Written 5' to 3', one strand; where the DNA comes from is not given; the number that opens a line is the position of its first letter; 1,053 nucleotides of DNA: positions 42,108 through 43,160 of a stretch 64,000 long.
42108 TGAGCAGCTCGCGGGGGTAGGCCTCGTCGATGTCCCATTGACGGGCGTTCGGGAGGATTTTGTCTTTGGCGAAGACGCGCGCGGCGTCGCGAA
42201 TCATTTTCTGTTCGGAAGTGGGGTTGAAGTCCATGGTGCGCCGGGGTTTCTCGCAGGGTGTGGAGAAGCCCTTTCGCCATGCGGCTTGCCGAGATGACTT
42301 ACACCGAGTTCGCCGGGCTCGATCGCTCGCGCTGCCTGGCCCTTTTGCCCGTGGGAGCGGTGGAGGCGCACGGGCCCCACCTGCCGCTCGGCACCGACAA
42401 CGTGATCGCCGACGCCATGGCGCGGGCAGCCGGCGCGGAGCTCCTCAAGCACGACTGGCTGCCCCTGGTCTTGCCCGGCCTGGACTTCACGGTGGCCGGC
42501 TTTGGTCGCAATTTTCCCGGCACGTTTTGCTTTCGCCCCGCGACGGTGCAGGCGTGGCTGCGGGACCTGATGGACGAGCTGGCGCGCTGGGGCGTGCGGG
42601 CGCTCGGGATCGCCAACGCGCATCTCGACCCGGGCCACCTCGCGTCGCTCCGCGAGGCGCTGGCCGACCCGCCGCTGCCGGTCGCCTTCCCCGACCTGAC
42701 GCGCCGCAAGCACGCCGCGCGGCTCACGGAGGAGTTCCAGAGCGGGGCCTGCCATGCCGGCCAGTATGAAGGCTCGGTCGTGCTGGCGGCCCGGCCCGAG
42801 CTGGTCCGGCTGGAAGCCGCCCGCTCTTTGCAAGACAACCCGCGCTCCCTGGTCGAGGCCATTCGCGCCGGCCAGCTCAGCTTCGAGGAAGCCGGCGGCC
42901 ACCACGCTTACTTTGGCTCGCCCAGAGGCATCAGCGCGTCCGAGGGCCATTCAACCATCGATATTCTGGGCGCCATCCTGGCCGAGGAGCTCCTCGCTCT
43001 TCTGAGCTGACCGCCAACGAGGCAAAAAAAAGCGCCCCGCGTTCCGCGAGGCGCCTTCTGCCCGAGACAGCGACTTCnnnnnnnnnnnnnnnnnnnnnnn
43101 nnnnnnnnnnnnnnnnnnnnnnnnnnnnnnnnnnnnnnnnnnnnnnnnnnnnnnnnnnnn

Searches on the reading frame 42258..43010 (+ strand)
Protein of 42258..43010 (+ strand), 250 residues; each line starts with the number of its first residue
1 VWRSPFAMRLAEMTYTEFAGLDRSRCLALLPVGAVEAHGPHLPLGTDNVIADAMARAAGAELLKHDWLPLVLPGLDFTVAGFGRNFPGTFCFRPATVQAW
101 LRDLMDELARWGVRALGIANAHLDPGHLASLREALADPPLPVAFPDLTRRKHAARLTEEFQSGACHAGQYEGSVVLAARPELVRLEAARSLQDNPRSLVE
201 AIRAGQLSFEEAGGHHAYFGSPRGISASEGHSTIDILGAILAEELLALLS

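Call 19: search_protein_families(library=pfam, proteins=[window:42258-43010:+], max_evalue=0.001)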
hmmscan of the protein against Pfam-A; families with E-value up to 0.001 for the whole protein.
window:42258-43010:+ (250 aa): 1 family
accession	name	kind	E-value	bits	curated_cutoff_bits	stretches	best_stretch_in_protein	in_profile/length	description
PF02633.19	Creatininase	-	2.8e-45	155.1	31.3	1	11-243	1-236/238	Creatinine amidohydrolase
